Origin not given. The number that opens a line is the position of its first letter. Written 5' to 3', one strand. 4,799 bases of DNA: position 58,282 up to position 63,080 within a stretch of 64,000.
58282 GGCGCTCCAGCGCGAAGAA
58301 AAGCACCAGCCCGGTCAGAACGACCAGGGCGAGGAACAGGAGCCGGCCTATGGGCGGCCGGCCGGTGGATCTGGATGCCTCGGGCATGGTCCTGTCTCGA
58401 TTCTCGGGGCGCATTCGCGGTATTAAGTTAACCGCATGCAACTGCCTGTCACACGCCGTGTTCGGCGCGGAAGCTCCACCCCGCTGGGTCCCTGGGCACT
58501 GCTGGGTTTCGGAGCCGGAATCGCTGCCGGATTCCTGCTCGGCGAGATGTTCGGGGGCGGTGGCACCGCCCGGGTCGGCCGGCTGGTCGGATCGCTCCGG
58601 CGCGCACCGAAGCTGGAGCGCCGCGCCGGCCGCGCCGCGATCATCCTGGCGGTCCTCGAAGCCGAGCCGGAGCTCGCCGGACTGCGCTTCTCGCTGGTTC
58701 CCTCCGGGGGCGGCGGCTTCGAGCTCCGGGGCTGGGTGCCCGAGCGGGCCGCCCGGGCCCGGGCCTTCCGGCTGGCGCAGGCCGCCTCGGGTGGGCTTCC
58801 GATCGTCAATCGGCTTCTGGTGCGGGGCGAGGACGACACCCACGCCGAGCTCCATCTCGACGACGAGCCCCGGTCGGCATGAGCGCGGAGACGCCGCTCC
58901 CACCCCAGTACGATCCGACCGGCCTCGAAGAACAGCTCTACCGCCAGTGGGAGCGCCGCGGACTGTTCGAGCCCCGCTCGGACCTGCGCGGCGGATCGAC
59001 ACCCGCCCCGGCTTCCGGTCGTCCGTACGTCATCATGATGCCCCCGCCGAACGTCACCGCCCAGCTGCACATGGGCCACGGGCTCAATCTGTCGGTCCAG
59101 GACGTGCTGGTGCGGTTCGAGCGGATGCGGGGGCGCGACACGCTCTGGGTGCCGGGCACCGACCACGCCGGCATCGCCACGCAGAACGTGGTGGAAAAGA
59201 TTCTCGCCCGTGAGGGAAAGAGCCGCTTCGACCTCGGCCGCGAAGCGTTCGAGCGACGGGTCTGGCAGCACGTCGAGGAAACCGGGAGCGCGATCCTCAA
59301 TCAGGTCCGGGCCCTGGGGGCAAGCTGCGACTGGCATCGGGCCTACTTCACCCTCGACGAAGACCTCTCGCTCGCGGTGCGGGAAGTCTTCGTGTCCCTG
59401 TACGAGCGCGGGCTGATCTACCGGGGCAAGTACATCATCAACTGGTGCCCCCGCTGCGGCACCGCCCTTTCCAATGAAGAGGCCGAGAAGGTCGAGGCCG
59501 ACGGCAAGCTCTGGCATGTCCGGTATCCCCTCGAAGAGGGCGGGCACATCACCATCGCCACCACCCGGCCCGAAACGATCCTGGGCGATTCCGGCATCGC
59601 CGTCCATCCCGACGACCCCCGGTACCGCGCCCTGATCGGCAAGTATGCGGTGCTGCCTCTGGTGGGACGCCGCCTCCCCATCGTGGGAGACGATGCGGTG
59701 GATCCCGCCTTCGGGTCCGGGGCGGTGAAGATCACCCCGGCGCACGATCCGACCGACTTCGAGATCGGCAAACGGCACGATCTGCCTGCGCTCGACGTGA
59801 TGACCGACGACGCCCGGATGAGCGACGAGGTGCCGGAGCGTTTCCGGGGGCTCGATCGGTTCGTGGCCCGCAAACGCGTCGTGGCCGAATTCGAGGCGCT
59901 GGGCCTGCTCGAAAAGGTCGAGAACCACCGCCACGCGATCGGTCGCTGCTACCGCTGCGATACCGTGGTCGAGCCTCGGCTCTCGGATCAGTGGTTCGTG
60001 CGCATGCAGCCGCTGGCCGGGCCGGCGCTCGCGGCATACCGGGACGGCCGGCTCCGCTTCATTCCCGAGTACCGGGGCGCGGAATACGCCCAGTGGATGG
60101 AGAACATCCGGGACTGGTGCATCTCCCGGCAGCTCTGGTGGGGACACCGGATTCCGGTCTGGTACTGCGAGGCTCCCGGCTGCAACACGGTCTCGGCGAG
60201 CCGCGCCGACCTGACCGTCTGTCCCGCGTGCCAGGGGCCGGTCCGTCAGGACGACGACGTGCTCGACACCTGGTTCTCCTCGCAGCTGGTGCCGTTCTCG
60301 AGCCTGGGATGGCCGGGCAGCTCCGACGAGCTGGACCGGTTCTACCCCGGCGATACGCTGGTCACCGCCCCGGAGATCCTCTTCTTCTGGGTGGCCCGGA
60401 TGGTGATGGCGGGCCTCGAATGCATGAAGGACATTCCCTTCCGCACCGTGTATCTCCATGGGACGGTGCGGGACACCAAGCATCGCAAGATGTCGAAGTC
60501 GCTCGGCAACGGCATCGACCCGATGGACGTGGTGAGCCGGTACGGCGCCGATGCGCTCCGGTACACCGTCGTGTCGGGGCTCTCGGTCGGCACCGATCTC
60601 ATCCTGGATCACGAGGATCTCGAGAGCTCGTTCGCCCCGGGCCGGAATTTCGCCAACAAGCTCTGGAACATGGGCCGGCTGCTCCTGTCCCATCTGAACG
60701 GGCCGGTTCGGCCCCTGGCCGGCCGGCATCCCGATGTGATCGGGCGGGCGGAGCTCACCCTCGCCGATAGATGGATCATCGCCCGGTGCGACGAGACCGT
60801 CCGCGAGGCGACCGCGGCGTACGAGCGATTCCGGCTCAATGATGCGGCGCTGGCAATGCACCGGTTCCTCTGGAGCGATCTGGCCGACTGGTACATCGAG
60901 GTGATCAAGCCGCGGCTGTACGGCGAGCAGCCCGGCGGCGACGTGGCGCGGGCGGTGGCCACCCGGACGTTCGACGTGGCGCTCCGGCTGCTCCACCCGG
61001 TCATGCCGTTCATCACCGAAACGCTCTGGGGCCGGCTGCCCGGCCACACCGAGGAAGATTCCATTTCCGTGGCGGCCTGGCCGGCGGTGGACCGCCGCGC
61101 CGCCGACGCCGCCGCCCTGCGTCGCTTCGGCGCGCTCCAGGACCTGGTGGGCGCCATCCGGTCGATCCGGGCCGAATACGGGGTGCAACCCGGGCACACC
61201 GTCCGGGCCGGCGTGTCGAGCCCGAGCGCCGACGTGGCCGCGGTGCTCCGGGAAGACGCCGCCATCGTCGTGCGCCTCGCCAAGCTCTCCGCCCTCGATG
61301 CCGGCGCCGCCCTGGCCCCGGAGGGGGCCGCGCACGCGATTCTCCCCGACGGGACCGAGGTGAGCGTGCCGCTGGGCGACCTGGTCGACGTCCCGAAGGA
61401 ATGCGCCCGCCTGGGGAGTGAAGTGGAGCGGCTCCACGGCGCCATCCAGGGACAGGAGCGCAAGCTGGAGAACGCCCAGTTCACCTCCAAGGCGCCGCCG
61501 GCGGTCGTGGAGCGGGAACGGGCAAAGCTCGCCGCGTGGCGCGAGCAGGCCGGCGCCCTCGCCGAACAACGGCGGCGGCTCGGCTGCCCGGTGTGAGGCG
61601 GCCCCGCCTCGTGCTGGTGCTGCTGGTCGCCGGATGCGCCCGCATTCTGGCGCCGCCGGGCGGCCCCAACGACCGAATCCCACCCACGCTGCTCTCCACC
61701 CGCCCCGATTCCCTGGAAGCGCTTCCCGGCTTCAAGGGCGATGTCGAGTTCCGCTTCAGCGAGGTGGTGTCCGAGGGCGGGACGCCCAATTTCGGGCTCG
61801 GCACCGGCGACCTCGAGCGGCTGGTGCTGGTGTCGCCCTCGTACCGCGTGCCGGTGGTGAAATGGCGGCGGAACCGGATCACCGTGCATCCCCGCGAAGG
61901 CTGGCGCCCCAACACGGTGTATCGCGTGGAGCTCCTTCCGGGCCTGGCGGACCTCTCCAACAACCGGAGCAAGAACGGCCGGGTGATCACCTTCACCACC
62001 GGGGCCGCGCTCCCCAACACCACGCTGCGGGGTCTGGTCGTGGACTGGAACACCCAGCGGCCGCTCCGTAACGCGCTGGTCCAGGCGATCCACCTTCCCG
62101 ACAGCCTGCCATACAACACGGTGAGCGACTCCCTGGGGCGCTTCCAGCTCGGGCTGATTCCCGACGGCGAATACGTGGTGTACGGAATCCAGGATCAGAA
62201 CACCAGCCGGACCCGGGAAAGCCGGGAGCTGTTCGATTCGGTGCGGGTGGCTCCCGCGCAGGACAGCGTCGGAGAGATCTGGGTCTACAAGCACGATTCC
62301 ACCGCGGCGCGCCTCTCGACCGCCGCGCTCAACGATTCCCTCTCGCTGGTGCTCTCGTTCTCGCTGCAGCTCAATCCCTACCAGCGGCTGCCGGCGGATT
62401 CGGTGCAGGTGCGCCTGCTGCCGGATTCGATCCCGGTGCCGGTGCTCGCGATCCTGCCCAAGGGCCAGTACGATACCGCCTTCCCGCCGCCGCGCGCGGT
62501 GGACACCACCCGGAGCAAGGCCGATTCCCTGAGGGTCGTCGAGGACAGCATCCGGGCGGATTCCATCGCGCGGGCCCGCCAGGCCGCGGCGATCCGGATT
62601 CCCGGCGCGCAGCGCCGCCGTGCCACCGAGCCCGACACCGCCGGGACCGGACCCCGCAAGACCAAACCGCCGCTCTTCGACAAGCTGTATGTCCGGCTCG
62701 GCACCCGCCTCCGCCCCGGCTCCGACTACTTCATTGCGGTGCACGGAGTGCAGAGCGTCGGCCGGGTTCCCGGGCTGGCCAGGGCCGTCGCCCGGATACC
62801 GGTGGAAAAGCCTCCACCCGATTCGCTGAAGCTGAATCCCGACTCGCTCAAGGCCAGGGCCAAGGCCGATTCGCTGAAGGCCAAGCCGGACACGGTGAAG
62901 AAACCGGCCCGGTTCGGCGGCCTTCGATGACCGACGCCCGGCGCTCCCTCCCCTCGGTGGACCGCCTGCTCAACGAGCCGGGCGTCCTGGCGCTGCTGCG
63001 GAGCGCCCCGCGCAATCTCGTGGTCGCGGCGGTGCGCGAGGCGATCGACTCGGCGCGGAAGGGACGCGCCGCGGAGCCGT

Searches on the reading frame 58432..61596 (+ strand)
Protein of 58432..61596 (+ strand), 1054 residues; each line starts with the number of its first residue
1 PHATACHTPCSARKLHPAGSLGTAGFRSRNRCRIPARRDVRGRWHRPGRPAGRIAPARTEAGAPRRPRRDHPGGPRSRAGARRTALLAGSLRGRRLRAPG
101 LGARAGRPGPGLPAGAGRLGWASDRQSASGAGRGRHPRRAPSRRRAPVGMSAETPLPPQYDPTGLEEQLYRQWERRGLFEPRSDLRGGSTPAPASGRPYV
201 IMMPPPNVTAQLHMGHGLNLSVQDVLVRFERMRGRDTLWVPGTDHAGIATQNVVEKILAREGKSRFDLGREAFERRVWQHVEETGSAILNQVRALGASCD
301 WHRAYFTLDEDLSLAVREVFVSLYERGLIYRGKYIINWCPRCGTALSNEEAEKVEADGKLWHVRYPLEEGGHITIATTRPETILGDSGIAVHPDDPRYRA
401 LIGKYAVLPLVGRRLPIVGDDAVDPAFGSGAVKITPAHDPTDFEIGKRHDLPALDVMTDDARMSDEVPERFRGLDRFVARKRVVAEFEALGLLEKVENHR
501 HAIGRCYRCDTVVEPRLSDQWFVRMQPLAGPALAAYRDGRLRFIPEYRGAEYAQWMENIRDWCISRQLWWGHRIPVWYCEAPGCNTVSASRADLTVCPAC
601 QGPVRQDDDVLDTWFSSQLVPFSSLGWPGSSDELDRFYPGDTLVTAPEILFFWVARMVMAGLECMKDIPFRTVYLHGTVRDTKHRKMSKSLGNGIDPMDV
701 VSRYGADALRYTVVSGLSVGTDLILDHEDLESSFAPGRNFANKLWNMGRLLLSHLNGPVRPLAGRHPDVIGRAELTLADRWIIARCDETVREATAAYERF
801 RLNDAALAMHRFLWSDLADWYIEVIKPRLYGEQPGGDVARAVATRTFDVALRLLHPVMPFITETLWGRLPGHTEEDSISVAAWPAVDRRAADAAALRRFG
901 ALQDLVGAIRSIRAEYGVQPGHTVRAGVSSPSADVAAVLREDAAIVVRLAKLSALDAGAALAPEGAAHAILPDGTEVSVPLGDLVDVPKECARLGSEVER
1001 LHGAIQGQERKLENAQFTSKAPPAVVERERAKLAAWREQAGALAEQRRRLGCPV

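Call 64: search_protein_families(library=pfam, proteins=[window:58432-61596:+], max_evalue=0.0001)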
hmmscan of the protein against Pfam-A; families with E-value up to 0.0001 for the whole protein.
window:58432-61596:+ (1054 aa): 6 families
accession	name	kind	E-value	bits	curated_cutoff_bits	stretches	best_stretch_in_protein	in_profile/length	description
PF00133.28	tRNA-synt_1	-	2.1e-125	419.2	22.7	1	168-722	1-410/414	tRNA synthetases class I (I, L, M and V)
PF08264.19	Anticodon_1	-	5.6e-37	127.3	25.1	1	779-923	1-143/148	Anticodon-binding domain of tRNA ligase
PF09334.17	tRNA-synt_1g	-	8.9e-21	74.5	20.1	2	201-350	3-134/391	tRNA synthetases class I (M)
PF10458.14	Val_tRNA-synt_C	-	1.6e-13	51.1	25.9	1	986-1051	1-66/66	Valyl tRNA synthetase tRNA binding arm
PF13603.12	tRNA-synt_1_2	-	2.4e-07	30.9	25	1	402-461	85-144/185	Leucyl-tRNA synthetase, editing domain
PF01406.26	tRNA-synt_1e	-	5.5e-06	26.4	27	0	661-715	228-282/301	tRNA synthetases class I (C) catalytic domain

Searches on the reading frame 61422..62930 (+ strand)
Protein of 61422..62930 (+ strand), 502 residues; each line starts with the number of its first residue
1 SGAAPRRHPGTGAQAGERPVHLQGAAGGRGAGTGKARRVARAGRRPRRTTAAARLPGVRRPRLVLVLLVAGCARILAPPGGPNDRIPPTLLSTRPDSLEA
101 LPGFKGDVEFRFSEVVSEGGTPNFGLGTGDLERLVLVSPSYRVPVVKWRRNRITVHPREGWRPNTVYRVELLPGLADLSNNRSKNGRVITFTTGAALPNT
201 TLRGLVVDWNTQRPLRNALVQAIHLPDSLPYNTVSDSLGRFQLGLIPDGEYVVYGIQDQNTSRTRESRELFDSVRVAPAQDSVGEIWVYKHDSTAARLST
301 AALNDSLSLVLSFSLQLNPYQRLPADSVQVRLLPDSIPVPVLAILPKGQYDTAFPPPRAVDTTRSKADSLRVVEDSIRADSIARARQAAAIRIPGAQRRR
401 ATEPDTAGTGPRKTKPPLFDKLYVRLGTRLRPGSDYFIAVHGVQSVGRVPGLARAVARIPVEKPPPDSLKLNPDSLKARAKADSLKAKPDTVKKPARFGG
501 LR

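Call 64: search_protein_families(library=pfam, proteins=[window:61422-62930:+], max_evalue=0.0001)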
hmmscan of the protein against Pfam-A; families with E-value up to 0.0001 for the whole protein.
window:61422-62930:+ (502 aa): 2 families
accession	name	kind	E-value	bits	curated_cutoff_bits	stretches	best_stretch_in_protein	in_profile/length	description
PF13620.12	CarboxypepD_reg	-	9.8e-08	32.7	32.3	1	201-254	1-53/82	Carboxypeptidase regulatory-like domain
PF13205.12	Big_5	-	2e-07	32.1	23.6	1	84-193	1-105/105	Bacterial Ig-like domain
